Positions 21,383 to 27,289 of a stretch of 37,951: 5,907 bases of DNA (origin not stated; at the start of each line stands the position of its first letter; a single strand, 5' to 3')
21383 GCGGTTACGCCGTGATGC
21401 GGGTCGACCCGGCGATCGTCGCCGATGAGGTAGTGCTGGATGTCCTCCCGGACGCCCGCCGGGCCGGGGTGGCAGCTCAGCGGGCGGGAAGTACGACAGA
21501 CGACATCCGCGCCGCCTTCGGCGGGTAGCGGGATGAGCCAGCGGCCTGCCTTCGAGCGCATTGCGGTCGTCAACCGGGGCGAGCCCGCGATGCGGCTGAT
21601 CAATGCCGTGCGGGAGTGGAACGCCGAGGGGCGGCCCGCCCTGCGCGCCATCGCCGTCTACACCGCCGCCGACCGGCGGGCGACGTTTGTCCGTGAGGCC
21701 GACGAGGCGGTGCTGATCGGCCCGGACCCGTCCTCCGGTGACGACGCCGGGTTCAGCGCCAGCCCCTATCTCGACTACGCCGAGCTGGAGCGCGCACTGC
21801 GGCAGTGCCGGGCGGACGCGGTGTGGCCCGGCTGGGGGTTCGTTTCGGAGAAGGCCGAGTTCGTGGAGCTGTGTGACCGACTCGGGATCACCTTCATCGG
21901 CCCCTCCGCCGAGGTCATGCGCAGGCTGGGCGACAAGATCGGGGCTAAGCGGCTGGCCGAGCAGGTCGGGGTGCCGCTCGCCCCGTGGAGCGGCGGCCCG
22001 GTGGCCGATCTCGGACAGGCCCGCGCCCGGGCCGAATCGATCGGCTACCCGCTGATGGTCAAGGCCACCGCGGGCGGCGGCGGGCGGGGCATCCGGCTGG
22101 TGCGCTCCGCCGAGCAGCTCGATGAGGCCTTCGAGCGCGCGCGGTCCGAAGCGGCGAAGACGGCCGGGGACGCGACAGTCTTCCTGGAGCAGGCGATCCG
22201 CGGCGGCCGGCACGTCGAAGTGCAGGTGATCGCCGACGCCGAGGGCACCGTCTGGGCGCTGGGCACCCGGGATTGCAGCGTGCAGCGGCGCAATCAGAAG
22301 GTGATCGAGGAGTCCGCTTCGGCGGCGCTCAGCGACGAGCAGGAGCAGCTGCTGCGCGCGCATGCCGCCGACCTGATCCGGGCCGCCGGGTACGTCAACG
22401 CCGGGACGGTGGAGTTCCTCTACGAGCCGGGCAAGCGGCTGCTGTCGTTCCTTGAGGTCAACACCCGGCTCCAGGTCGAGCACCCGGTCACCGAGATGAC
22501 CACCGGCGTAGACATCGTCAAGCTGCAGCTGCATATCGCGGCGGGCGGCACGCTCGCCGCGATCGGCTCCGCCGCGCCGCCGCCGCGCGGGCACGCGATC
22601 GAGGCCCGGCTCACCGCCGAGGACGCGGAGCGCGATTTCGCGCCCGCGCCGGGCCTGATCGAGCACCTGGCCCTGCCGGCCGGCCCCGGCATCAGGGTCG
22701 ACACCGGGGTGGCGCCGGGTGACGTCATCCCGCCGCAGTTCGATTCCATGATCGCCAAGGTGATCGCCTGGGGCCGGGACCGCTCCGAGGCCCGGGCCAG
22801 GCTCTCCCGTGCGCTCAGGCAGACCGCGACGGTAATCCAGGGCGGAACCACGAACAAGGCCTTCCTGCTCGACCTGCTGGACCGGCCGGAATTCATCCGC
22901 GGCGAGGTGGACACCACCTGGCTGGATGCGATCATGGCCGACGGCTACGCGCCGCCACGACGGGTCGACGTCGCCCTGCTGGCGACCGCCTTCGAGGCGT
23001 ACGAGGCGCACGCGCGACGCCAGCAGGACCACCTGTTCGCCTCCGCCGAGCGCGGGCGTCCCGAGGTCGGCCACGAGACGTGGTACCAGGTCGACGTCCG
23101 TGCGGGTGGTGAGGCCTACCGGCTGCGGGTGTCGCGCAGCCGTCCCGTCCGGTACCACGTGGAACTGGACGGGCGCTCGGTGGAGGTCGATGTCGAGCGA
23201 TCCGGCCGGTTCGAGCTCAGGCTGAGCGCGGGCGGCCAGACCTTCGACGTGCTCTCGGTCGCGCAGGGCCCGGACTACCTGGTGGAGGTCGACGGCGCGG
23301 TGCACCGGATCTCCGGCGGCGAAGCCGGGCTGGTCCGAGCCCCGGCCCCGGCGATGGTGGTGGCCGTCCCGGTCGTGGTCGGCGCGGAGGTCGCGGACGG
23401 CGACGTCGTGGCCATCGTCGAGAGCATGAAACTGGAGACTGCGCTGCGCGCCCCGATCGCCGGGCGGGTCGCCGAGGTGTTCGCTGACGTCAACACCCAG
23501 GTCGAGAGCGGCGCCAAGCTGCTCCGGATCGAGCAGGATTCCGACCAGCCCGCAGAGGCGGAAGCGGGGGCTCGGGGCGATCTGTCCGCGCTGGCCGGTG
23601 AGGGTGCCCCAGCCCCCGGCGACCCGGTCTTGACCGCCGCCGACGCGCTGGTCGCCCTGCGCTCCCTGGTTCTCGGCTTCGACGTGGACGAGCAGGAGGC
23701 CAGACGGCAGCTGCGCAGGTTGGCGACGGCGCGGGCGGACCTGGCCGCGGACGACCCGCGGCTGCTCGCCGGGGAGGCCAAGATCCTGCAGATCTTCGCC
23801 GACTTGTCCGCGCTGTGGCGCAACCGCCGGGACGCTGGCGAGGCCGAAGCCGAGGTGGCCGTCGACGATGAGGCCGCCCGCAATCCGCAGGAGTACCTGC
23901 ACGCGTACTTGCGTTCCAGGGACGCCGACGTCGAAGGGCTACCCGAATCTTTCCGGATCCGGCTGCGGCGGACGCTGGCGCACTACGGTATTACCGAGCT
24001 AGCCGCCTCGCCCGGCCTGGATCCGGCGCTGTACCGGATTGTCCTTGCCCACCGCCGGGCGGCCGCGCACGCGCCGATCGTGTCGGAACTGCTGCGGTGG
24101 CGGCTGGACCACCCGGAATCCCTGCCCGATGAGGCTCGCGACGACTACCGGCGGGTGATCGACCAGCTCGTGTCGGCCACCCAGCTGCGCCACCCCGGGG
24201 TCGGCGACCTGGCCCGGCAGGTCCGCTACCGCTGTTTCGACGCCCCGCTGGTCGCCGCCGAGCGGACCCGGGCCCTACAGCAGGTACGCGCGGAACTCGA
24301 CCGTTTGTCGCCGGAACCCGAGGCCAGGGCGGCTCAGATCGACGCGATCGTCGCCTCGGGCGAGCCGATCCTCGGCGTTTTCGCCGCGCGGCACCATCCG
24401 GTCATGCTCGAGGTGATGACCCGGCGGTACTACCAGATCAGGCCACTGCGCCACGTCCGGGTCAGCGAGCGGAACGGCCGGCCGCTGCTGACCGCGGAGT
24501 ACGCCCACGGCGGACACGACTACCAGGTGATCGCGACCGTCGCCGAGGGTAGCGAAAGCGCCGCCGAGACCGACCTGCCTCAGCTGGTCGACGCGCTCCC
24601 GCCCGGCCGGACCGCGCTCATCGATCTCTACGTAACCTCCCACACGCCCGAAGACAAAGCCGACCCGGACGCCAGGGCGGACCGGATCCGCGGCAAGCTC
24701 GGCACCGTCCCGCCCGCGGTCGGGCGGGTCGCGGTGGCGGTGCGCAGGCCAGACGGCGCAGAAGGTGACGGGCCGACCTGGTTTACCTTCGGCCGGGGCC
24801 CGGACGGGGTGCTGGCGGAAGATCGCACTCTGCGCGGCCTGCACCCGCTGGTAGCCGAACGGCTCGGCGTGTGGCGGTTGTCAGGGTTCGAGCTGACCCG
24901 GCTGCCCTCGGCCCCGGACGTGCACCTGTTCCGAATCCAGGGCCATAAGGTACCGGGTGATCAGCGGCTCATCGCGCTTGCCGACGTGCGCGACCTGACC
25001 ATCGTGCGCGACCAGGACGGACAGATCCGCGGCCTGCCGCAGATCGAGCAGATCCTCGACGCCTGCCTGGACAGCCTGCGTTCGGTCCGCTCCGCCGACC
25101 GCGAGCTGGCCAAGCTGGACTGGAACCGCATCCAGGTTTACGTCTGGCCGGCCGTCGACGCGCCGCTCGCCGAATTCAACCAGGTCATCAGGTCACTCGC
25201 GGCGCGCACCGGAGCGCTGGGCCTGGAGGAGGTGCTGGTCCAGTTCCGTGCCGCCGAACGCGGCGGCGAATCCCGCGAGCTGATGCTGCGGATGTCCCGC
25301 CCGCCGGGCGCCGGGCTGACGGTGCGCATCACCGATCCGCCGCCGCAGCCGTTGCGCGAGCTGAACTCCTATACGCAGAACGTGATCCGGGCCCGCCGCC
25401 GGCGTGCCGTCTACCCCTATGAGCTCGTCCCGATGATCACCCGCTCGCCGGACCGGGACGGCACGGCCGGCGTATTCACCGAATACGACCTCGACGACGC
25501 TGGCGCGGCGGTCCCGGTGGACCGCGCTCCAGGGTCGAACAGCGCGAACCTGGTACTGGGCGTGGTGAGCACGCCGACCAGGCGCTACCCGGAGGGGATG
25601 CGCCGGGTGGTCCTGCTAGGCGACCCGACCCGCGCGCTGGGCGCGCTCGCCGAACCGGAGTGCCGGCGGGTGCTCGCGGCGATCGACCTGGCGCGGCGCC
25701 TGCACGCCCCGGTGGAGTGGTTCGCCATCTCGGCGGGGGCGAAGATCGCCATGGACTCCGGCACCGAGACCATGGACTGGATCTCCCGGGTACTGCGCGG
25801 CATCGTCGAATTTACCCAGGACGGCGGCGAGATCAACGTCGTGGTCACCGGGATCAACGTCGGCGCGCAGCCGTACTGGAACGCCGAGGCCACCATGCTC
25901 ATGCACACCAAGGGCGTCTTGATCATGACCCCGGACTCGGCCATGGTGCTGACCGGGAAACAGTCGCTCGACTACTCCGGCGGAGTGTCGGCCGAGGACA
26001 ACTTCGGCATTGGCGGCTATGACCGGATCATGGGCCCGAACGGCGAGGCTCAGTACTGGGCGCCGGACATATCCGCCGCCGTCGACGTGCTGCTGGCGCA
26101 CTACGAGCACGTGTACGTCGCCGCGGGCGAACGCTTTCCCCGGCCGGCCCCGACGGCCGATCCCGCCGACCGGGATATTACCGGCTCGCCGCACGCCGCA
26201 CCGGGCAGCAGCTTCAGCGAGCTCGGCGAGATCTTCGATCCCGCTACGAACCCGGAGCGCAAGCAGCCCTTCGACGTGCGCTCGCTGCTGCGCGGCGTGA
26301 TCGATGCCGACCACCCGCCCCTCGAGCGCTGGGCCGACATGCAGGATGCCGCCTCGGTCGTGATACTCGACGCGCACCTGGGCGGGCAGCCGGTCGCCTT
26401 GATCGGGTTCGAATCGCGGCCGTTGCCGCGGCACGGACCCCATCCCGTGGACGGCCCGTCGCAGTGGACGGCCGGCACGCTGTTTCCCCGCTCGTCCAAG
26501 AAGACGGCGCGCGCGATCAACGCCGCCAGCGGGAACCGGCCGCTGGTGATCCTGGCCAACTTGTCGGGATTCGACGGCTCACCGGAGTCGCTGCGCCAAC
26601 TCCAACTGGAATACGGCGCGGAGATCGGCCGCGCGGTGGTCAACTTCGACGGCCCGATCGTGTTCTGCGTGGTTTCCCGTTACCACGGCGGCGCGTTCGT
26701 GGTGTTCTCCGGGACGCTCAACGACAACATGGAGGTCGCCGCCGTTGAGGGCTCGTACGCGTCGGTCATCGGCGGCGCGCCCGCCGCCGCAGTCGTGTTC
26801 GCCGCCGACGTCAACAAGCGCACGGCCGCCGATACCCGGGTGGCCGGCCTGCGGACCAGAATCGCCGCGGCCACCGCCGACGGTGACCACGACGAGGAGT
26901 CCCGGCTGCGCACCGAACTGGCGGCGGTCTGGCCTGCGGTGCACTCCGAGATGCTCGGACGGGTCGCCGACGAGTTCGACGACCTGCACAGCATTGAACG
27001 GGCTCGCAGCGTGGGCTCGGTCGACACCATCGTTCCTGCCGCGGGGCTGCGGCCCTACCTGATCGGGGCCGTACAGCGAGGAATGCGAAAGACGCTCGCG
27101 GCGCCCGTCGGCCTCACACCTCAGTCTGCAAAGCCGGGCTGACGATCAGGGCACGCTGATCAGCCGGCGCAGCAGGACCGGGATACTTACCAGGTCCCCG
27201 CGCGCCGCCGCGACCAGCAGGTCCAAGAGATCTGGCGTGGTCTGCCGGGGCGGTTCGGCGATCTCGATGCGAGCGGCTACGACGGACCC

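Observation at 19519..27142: Tightly coupled KAS III-fusion gene and eukaryote-style single-chain biotin carboxylase: a candidate ACP-independent carboxylate-then-condense module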

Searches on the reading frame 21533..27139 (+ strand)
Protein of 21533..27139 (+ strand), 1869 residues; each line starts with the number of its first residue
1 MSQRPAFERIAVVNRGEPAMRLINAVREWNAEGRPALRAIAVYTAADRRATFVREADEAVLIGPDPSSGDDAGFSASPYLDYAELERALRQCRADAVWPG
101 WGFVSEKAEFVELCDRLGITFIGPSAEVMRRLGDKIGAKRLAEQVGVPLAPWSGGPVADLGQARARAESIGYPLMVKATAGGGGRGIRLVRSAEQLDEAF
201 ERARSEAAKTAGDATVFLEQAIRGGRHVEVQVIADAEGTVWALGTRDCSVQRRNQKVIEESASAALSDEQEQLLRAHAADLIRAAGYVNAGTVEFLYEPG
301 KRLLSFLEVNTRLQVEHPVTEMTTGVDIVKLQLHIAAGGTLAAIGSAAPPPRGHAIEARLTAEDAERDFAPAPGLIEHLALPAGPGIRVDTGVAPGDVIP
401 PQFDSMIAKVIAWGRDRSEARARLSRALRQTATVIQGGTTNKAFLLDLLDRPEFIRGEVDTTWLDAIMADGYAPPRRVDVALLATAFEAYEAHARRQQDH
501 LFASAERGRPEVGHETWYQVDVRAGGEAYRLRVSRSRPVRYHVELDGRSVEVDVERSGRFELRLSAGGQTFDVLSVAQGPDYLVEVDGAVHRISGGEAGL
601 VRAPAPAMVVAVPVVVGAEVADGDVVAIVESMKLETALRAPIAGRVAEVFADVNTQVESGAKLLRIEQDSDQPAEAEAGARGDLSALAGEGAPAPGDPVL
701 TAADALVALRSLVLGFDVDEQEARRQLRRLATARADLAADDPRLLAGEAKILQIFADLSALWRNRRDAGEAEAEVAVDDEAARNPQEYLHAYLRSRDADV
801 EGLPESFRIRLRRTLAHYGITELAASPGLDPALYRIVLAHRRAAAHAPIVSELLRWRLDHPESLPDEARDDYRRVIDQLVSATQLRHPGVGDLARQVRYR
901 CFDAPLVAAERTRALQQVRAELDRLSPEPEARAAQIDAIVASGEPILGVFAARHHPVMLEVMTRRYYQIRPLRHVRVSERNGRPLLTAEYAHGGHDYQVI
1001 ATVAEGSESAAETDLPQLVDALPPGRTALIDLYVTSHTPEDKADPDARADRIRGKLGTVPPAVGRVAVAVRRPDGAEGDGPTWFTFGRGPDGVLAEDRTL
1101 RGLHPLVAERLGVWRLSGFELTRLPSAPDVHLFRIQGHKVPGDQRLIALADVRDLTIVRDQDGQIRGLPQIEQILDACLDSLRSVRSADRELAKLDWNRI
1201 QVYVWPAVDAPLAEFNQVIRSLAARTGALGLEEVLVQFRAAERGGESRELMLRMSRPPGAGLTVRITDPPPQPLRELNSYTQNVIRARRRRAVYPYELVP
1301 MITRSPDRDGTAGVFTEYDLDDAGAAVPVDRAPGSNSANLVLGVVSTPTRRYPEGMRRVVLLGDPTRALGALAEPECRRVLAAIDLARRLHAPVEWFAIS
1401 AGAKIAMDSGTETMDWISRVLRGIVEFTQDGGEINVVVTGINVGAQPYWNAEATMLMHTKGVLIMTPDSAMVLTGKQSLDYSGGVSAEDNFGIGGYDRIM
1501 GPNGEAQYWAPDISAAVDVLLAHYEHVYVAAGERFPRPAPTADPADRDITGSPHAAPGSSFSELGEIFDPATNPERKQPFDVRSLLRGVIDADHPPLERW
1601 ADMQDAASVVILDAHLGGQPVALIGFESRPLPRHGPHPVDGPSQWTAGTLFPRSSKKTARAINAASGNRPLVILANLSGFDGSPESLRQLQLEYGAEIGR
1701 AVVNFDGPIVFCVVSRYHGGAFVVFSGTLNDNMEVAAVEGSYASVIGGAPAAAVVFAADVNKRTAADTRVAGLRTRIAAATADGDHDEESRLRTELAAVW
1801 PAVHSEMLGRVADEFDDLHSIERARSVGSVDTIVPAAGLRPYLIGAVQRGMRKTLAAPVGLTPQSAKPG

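Call 7: search_protein_families(library=pfam, proteins=[window:21533-27139:+], max_evalue=0.01)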
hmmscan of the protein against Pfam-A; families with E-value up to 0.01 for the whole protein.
window:21533-27139:+ (1869 aa): 11 families
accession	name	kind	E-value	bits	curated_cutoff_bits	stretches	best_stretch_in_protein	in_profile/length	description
PF02786.22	CPSase_L_D2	-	5.5e-64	216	19.8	1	134-342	1-209/211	Carbamoyl-phosphate synthase L chain, ATP binding domain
PF02785.25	Biotin_carb_C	-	2.1e-34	118.3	32.4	1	357-465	1-107/108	Biotin carboxylase C-terminal domain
PF01039.27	Carboxyl_trans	-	1e-32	113.8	22.3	1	1355-1839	56-467/493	Carboxyl transferase domain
PF00289.28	Biotin_carb_N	-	3.6e-31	108.3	25.5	1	7-129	2-110/110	Biotin carboxylase, N-terminal domain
PF00364.28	Biotin_lipoyl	-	1.1e-11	44.8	22.1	1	601-666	3-73/73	Biotin-requiring enzyme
PF07478.18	Dala_Dala_lig_C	-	1.6e-09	38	24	1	142-311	2-174/204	D-ala D-ala ligase C-terminus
PF02222.28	ATP-grasp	-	4.7e-09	36.6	27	1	142-309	3-159/179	ATP-grasp domain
PF08326.17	ACC_central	-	9.1e-09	34.6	23.2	1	1063-1227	500-658/726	Acetyl-CoA carboxylase, central region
PF01597.25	GCV_H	-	0.0023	18.3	22.2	1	615-655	40-80/122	Glycine cleavage H-protein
PF02655.19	ATP-grasp_3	-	0.0037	17.8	23.2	1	165-314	25-158/160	ATP-grasp domain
PF18603.7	LAL_C2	-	0.0045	17.6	29.4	0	387-431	26-73/78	L-amino acid ligase C-terminal domain 2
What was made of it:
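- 21533..27142 (+): ORF B, 1869 aa: single-chain biotin-dependent acyl-CoA carboxylase of the actinobacterial multidomain (eukaryote-like) ACC family. Pfam architecture (call 7).
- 24719..25213 (+): Part of the non-catalytic central region that matches Pfam ACC_central (residues 1063-1227). Call 7 (34.6 bits, cutoff 23.2)
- Checked: Pfam on B: Biotin_carb_N, CPSase_L_D2 and Biotin_carb_C cover residues 7-465, Biotin_lipoyl 601-666, ACC_central 1063-1227 (34.6 bits, cutoff 23.2) and Carboxyl_trans 1355-1839 (call 7).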

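Call 8: search_protein_families(library=ncbifam, proteins=[window:21533-27139:+], max_evalue=0.01)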
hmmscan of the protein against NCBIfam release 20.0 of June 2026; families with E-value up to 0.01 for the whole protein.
window:21533-27139:+ (1869 aa): 52 families (the best 25 are shown)
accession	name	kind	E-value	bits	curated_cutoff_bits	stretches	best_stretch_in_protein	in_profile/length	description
NF009554.0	PRK12999.1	equivalog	1.1e-155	520.2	965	2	6-466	4-454/1147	pyruvate carboxylase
NF006367.0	PRK08591.1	subfamily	2.5e-143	478.1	597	1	7-469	2-446/451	acetyl-CoA carboxylase biotin carboxylase subunit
TIGR02712.1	urea_carbox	equivalog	5.8e-142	474.7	1303.85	2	7-469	1-444/1201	urea carboxylase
TIGR00514.1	accC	equivalog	1.3e-133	446.1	626.5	1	7-466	2-443/449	acetyl-CoA carboxylase biotin carboxylase subunit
TIGR01235.1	pyruv_carbox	equivalog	2.4e-132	442.6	1114.45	2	10-466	2-450/1143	pyruvate carboxylase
NF006406.0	PRK08654.1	equivalog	2.9e-132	441.7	739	1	7-466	2-442/499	acetyl-CoA carboxylase biotin carboxylase subunit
NF009471.0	PRK12833.1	equivalog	8.8e-132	439.9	686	1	7-471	5-451/467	acetyl-CoA carboxylase biotin carboxylase subunit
NF004085.0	PRK05586.1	equivalog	1.1e-126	423.4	723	1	7-468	2-445/448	acetyl-CoA carboxylase biotin carboxylase subunit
NF005525.0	PRK07178.1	equivalog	1.7e-126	422.6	768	1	7-466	2-441/471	acetyl-CoA carboxylase biotin carboxylase subunit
NF006286.0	PRK08462.1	equivalog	7.5e-122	407.4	740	1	7-465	4-442/445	acetyl-CoA carboxylase biotin carboxylase subunit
NF006287.0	PRK08463.1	equivalog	1.9e-106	356.8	775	1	7-469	2-446/479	acetyl-CoA carboxylase subunit A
TIGR01205.1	D_ala_D_alaTIGR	subfamily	3.9e-13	49.1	245.65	1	115-311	87-285/318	D-alanine--D-alanine ligase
NF006761.0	PRK09282.1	domain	6.1e-13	48.1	402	1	533-667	459-590/591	pyruvate carboxylase subunit B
TIGR01369.1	CPSaseII_lrg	equivalog_domain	3.2e-12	44.9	1027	1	114-344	107-333/1052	carbamoyl-phosphate synthase (glutamine-hydrolyzing) large subunit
NF002378.0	PRK01372.1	subfamily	1.2e-11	43.9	243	1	134-311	100-269/305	D-alanine--D-alanine ligase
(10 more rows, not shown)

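Call 33: search_solved_structures(query=window:21533-27139:+, max_evalue=1e-20)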
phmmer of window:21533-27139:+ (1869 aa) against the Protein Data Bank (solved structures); distinct sequences matched with E-value up to 1e-20: 79 (the best 60 are shown).
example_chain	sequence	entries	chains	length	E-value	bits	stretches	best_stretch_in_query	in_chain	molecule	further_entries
9eb7_A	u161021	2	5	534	1.4e-107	364.2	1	6-479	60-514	Biotin carboxylase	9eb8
9yx0_D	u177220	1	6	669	6.5e-107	362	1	5-487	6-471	biotin carboxylase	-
9tps_G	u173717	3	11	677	1.6e-106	360.7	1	6-668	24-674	Biotin carboxylase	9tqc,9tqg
8hz4_A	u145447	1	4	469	4.5e-106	359.2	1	6-461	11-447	Biotin carboxylase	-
3u9s_A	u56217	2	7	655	1.5e-105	357.4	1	6-669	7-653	Methylcrotonyl-CoA carboxylase, alpha-subunit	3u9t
7wta_A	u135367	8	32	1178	2.1e-104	353.7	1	7-465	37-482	Pyruvate carboxylase, mitochondrial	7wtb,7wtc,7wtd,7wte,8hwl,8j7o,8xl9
2c00_A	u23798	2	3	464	2e-103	350.4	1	7-466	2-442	BIOTIN CARBOXYLASE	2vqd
4mv1_A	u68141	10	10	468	2.1e-103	350.4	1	7-464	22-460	Biotin carboxylase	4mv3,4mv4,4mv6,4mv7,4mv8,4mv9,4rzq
8hz5_A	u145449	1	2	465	5.8e-102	345.6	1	8-466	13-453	Biotin carboxylase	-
9wkr_A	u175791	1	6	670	2.6e-101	343.4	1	6-666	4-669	Propionyl-CoA carboxylase alpha chain, mitochondrial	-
7ybu_A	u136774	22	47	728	3e-101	343.2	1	5-666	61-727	Propionyl-CoA carboxylase alpha chain, mitochondrial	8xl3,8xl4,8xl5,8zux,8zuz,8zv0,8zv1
8xkz_C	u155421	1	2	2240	4.3e-101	342.7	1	146-673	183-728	Acetyl-CoA carboxylase 1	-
6g2i_D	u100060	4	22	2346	6e-101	342.2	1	146-673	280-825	Acetyl-CoA carboxylase 1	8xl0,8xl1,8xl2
6g2d_B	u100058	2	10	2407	7.2e-101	342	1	146-673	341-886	Acetyl-CoA carboxylase 1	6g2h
5mlk_A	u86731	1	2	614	1e-100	341.4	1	7-456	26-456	Acetyl-COA carboxylase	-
5i8i_A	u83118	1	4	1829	4.7e-90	306.1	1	4-466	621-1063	Urea Amidolyase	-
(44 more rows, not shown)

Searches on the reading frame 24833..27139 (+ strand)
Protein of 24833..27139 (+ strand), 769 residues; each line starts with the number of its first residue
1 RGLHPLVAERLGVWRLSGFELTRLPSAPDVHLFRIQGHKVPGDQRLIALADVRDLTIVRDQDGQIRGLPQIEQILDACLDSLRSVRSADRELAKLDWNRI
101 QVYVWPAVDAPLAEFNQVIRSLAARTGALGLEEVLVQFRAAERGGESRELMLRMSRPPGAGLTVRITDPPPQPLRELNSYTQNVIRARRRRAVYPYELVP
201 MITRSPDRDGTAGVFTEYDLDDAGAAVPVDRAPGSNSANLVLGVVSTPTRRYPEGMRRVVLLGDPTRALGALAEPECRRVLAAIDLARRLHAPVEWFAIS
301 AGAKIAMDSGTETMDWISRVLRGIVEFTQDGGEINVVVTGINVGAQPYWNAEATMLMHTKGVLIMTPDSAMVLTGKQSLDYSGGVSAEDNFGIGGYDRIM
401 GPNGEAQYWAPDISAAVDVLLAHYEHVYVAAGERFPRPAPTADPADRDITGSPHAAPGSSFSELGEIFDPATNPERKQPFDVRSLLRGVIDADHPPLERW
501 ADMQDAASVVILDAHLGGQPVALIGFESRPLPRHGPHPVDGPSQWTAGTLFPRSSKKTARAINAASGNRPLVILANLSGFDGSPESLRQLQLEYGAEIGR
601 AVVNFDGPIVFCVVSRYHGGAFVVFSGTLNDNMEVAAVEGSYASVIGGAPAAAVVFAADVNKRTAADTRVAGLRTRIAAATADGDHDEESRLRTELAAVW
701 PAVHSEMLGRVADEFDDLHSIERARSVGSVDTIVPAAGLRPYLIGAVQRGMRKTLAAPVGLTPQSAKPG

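Call 70: search_solved_structures(query=window:24833-27139:+, max_evalue=0.00001)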
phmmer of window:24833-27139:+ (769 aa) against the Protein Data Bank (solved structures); distinct sequences matched with E-value up to 0.00001: 21.
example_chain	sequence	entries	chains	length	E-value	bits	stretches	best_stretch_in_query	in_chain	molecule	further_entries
5i6g_A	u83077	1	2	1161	3.4e-23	85.4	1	399-665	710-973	Acetyl-CoA carboxylase-like protein,Acetyl-CoA carboxylase-like protein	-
5i6f_A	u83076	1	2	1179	3.6e-23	85.3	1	399-665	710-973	Acetyl-CoA carboxylase-like protein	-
5i6h_A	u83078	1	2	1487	1.1e-22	83.7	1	399-664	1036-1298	Acetyl-CoA carboxylase-like protein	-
5i6i_A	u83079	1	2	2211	5.9e-22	81.3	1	439-664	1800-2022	Acetyl-CoA carboxylase-like protein,Acetyl-CoA carboxylase-like protein,Acetyl-CoA carboxy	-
3tv5_A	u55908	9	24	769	1.7e-21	79.7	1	369-690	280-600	Acetyl-CoA carboxylase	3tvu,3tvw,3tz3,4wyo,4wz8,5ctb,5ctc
3ff6_A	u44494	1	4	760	2.1e-20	76.1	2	363-704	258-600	Acetyl-CoA carboxylase 2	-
3tdc_A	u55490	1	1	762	2.1e-20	76.1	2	363-704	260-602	Acetyl-CoA carboxylase 2 variant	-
1uyr_A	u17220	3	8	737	4.4e-20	75.1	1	371-690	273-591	ACETYL-COA CARBOXYLASE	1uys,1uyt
1w2x_A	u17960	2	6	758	4.9e-20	74.9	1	371-690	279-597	ACETYL-COA CARBOXYLASE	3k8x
3pgq_A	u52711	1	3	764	5e-20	74.9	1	371-690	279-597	Acetyl-CoA carboxylase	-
3h0j_A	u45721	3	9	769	5.1e-20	74.8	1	371-690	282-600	Acetyl-CoA carboxylase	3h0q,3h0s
1uyv_A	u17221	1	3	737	5.8e-20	74.7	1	371-690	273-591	ACETYL-COA CARBOXYLASE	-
1od2_A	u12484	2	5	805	6.1e-20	74.6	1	371-680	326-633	ACETYL-COENZYME A CARBOXYLASE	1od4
2x24_A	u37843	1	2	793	4e-19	71.9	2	363-654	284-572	ACETYL-COA CARBOXYLASE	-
5csk_A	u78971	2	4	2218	6.1e-19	71.3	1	371-690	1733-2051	Acetyl-CoA carboxylase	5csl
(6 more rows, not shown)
